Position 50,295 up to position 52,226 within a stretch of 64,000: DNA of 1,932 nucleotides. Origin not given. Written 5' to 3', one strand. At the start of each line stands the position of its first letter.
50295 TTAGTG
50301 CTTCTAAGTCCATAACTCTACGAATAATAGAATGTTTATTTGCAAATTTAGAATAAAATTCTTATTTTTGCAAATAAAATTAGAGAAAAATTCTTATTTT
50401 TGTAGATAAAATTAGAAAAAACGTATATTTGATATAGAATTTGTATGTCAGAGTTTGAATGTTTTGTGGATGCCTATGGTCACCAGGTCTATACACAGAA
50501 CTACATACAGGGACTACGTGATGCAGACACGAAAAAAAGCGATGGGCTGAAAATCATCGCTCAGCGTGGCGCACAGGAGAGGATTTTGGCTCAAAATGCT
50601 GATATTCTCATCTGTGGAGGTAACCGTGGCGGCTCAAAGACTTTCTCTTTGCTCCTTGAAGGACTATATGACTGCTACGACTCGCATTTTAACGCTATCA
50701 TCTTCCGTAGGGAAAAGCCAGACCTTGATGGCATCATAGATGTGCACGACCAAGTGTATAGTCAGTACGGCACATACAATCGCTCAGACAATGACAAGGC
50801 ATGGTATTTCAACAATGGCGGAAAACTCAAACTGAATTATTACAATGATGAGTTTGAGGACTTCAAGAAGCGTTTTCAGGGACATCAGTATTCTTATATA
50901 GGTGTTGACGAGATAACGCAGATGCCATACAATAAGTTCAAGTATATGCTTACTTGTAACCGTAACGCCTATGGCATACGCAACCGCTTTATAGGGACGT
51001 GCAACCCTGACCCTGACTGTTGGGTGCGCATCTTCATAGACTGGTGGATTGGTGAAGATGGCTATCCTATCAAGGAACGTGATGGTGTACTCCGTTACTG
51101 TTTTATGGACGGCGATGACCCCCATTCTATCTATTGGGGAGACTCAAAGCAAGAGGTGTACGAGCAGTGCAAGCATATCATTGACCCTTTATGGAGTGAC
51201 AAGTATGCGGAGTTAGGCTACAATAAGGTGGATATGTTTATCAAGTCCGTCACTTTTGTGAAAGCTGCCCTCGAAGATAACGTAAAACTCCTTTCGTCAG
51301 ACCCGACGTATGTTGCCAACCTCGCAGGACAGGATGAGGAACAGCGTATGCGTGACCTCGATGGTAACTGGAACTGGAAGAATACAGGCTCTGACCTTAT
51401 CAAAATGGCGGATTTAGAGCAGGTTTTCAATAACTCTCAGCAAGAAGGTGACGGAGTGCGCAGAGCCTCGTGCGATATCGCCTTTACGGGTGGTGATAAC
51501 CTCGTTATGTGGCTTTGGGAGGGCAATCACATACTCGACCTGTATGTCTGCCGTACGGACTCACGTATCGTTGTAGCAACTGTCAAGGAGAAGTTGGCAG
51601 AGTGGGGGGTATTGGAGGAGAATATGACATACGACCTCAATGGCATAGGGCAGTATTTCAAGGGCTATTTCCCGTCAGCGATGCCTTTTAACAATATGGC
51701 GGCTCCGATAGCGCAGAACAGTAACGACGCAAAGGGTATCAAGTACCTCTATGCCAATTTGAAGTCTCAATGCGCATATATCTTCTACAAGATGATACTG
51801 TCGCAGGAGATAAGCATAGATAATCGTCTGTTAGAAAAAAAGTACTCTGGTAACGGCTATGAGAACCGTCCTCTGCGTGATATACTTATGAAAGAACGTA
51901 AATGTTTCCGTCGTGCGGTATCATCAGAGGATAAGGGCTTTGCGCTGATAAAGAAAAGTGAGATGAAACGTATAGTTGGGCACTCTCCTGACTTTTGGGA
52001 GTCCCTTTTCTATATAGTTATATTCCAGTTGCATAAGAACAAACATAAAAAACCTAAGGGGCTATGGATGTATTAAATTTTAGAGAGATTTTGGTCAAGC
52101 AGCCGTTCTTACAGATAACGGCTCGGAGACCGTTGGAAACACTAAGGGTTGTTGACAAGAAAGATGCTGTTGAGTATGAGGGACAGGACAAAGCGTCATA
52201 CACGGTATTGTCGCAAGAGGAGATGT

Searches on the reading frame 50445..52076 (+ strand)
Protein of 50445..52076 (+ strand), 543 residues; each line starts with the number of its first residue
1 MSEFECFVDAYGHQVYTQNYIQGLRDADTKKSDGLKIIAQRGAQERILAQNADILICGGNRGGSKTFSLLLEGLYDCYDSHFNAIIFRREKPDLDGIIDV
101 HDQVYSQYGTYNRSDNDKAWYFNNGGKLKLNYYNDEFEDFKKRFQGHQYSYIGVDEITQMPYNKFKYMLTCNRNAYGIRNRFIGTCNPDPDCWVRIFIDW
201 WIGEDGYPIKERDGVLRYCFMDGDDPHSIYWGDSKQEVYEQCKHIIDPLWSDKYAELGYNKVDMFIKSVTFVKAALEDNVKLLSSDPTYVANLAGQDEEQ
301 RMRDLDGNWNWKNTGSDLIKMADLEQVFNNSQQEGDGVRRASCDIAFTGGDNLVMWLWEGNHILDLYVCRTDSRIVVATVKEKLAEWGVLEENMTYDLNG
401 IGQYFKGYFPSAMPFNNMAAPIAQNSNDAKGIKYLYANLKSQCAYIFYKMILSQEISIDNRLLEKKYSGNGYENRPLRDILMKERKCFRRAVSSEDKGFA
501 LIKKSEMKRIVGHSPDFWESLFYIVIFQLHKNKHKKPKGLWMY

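Call 81: search_dna_similar(query=window:50445-52076:+, collection=phages, mode=protein, max_rows=12)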
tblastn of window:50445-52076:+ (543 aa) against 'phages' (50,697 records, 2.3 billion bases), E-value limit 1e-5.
Records with a match: 1344; places in all: 1344; records where one place covers at least 80% of the query: 11.
Best place of each record, by identity: 60-80% 1; <60% 1343.
By first word of the organism name: Escherichia 362; Pseudomonas 231; Vibrio 129; Rheinheimera 115; Salmonella 97; Acinetobacter 48; Klebsiella 40; Erwinia 35; Arthrobacter 30; Shigella 24; and 49 more.
By host as written in the record: - 194; Rheinheimera sp. BAL341 115; Escherichia coli 108; Pseudomonas aeruginosa 71; Escherichia coli K-12 MG1655 51; Pseudomonas aeruginosa PAO1 26; Arthrobacter sp. ATCC 21022 23; Escherichia coli K-12 22; and 335 more.
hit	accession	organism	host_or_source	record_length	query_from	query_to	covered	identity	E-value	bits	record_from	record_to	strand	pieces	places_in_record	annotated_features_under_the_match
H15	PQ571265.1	Bacteroides phage BI-TP1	Bacteroides intestinalis BG4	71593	15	540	97%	58.1%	0e+0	612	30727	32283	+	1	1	terminase large subunit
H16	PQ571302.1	Phocaeicola phage PV4-TP1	Phocaeicola vulgatus BM8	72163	15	540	97%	58.1%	0e+0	612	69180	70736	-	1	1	terminase large subunit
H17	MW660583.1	Bacteroides phage LoVEphage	Bacteroides sp.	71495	15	540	97%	58.1%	0e+0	612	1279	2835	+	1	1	large terminase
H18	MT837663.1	Bacteriophage sp.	human fecal samples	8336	15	540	97%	58.1%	0e+0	612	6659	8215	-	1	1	record has no annotation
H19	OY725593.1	Bacteroides phage LoVEphage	-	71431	15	540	97%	58.1%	0e+0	612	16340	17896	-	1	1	terminase large subunit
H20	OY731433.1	Bacteroides phage LoVEphage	-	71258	15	540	97%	58.1%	0e+0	612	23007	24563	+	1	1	terminase large subunit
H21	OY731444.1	Bacteroides phage LoVEphage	-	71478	15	540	97%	58.1%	0e+0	612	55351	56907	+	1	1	terminase large subunit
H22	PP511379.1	Dulem virus 40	Eulemur fulvus collaris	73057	2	538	99%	53.6%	4e-176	556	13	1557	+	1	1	terminase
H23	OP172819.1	Parabacteroides phage PF672P1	Parabacteroides faecis DA672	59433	66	541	88%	25.3%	2e-36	151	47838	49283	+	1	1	hypothetical protein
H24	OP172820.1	Parabacteroides phage PF672P2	Parabacteroides faecis DA672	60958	66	541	88%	25.1%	3e-36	150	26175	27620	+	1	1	hypothetical protein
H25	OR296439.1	Bacteroides phage C3_41T2LP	Bacteroides uniformis MB20-41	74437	42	524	89%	24.5%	1e-28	127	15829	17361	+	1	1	terminase large subunit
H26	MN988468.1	Rhizobium phage RHph_TM3_3_3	Rhizobium phaseoli T3_3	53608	24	309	53%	36.3%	2e-41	166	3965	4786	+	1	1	terminase large subunit protein | DUF2280 domain-containing protein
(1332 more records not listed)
